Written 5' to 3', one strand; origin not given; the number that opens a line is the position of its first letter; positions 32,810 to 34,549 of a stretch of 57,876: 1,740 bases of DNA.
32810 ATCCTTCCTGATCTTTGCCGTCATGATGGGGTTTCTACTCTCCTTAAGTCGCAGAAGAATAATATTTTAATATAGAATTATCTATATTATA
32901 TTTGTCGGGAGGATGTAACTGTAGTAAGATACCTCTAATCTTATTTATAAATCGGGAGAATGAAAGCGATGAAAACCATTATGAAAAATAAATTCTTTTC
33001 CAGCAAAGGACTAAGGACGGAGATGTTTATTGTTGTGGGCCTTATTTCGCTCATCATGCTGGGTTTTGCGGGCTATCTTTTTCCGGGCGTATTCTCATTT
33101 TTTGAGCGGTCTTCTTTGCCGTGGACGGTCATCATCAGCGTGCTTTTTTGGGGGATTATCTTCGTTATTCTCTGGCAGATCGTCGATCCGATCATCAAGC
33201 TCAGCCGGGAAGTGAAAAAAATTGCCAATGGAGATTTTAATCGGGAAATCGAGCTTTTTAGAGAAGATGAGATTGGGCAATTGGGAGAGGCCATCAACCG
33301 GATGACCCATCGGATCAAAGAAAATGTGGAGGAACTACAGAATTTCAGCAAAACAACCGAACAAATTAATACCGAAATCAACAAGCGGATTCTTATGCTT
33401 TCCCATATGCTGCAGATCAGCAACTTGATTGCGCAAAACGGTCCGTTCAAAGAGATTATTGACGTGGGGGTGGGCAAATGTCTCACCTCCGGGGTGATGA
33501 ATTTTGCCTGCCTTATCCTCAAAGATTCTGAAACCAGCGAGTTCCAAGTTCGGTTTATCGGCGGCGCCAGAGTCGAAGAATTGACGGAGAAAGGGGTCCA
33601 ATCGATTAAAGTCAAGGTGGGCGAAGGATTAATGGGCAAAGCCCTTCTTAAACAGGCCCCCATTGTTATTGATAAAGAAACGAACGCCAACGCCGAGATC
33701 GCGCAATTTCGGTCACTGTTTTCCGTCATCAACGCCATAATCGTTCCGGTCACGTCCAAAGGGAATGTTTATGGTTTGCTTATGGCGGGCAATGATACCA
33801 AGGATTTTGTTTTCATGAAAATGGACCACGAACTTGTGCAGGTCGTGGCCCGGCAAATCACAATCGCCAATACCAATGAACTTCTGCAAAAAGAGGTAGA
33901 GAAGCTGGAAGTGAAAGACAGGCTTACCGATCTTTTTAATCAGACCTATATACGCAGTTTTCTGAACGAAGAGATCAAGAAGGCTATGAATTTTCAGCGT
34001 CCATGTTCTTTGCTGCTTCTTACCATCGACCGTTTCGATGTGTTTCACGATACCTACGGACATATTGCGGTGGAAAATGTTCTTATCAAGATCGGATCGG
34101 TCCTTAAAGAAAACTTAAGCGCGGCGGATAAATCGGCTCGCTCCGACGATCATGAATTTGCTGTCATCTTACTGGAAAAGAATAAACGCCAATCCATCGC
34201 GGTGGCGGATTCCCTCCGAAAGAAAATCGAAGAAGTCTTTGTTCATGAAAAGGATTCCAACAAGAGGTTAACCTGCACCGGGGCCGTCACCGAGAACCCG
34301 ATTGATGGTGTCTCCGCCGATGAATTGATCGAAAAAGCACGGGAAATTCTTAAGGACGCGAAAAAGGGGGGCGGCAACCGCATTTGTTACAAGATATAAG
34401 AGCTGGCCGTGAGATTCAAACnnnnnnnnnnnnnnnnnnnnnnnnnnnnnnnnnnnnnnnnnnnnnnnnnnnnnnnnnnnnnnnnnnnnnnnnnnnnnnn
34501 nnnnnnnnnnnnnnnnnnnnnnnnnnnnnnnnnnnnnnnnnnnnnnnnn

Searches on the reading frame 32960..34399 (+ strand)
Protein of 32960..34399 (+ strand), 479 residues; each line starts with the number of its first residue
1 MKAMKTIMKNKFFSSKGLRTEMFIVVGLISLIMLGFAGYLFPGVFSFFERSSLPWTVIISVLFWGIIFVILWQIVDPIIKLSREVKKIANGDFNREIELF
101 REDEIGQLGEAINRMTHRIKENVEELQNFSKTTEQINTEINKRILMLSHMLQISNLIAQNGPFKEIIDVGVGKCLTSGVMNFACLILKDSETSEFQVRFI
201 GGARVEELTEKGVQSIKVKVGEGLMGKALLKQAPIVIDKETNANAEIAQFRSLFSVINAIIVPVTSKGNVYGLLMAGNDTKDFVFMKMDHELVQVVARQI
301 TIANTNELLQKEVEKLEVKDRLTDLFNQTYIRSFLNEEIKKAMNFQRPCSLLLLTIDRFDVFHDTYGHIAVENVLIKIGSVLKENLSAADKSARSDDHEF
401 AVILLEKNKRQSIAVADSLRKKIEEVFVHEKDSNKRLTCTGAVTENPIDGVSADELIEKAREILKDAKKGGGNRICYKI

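Call 3: search_protein_families(library=pfam, proteins=[window:32960-34399:+], max_evalue=0.01)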
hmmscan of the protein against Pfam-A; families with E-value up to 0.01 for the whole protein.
window:32960-34399:+ (479 aa): 4 families
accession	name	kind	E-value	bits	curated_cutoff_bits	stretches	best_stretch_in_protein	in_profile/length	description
PF00990.26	GGDEF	-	3.8e-27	95.5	23.8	1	320-474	4-161/161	Diguanylate cyclase, GGDEF domain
PF00672.30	HAMP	-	2.5e-14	53.8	25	1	70-120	2-52/53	HAMP domain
PF01590.32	GAF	-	8.9e-09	36.4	22.4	1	209-303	35-132/133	GAF domain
PF13185.12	GAF_2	-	2.8e-08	34.5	28.6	1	176-303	17-134/136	GAF domain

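Call 4: search_protein_families(library=ncbifam, proteins=[window:32960-34399:+], max_evalue=0.01)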
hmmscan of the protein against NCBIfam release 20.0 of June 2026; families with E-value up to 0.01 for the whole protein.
window:32960-34399:+ (479 aa): 43 families (the best 25 are shown)
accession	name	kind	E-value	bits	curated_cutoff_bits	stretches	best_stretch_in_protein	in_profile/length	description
NF041606.1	dguan_cyc_DgcA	equivalog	3e-29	102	370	1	233-476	97-337/340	diguanylate cyclase DgcA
TIGR00254.1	GGDEF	domain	1.5e-28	99.6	37.4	1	314-477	2-166/168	diguanylate cyclase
NF007135.0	PRK09581.1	equivalog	3.7e-28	98.6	474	1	249-477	219-454/457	PleD family two-component system response regulator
NF038266.1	diguan_SiaD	equivalog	2.9e-23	82.6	290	1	309-475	86-252/252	biofilm regulation diguanylate cyclase SiaD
NF047654.1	DiguCycDgcRLepto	equivalog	1.6e-20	73.2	500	1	285-475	102-293/295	diguanylate cyclase DgcR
NF007380.0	PRK09894.1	equivalog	5e-19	68.8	256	1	314-476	126-285/296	diguanylate cyclase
NF007423.1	PRK09966.1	equivalog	8.3e-18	64.4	325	1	302-460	228-382/390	diguanylate cyclase DgcN/YfiN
NF047872.1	GGDEF_GdpS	equivalog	8.3e-16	58.1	400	1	271-477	140-349/355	GGDEF domain-containing protein GdpS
NF051473.1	DigCycDgcsShew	equivalog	1.8e-15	57.1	400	1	293-479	111-290/291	diguanylate cyclase DgcS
NF011955.1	PRK15426.1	equivalog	3.5e-14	51.9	408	1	307-477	388-560/564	cellulose biosynthesis regulator diguanylate cyclase DgcQ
NF045675.1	PhdiestaseDibA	equivalog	2.1e-13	49.5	980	1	310-472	196-358/623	phosphodiesterase DibA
NF052458.1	PhdiestGepA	equivalog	5.1e-13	48.1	1200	2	258-447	366-550/840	phosphodiesterase GepA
NF033092.0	HK_WalK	equivalog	2.9e-12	45.9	725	1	59-127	185-254/594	cell wall metabolism sensor histidine kinase WalK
NF008467.0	PRK11359.1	equivalog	3.2e-12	45.3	857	1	301-474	360-527/800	oxygen-sensing cyclic-di-GMP phosphodiesterase DosP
NF007298.0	PRK09776.1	equivalog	5.1e-12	44.5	1135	1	309-475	676-842/1111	diguanylate cyclase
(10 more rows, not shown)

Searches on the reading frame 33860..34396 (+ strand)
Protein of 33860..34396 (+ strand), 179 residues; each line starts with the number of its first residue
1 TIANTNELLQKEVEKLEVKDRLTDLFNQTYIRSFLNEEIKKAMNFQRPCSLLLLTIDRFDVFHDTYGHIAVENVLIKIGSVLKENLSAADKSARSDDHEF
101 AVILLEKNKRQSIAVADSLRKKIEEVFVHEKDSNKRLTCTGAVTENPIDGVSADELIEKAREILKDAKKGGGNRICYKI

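Call 51: search_solved_structures(query=window:33860-34396:+, max_evalue=1e-8, show_alignments=2)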
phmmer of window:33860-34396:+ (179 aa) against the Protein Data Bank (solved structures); distinct sequences matched with E-value up to 1e-8: 23.
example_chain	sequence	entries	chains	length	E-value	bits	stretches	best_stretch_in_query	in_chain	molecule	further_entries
6d9m_A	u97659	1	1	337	6.8e-18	68.5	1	20-174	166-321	Fusion protein of Endolysin,Response receiver sensor diguanylate cyclase, GAF domain-conta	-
3ign_A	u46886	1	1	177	2.4e-16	63.5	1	12-176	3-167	Diguanylate cyclase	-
5euh_A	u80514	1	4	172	1.2e-15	61.2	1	19-176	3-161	Putative GGDEF domain membrane protein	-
3i5c_A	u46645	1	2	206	3.7e-15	59.6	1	12-175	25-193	Fusion of General control protein GCN4 and WSPR response regulator protein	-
9t28_A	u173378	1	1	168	1.1e-14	58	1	20-175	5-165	diguanylate cyclase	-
4zve_A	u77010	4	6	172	2.8e-14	56.8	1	20-175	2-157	Diguanylate cyclase DosC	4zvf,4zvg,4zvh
3i5b_A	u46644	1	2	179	4e-14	56.3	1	19-175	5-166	WspR response regulator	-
3bre_A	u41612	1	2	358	4.1e-14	56.2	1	13-175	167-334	Probable two-component response regulator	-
5llw_B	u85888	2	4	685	5.4e-14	55.8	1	11-177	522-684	Diguanylate cyclase (GGDEF) domain-containing protein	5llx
6et7_A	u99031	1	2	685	6.8e-14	55.5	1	11-177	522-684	Diguanylate cyclase (GGDEF) domain-containing protein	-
8wcn_A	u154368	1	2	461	1e-13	54.9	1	17-175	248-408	Diguanylate cyclase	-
6zxm_A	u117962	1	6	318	1e-12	51.7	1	9-175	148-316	Putative GGDEF/response regulator receiver domain protein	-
9g86_A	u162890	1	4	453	1.4e-12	51.2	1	15-176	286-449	Response regulator PleD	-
9g85_A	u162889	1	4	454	1.4e-12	51.2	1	15-176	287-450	Response regulator PleD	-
2wb4_A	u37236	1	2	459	1.5e-12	51.2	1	15-176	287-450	DIGUANYLATE CYCLASE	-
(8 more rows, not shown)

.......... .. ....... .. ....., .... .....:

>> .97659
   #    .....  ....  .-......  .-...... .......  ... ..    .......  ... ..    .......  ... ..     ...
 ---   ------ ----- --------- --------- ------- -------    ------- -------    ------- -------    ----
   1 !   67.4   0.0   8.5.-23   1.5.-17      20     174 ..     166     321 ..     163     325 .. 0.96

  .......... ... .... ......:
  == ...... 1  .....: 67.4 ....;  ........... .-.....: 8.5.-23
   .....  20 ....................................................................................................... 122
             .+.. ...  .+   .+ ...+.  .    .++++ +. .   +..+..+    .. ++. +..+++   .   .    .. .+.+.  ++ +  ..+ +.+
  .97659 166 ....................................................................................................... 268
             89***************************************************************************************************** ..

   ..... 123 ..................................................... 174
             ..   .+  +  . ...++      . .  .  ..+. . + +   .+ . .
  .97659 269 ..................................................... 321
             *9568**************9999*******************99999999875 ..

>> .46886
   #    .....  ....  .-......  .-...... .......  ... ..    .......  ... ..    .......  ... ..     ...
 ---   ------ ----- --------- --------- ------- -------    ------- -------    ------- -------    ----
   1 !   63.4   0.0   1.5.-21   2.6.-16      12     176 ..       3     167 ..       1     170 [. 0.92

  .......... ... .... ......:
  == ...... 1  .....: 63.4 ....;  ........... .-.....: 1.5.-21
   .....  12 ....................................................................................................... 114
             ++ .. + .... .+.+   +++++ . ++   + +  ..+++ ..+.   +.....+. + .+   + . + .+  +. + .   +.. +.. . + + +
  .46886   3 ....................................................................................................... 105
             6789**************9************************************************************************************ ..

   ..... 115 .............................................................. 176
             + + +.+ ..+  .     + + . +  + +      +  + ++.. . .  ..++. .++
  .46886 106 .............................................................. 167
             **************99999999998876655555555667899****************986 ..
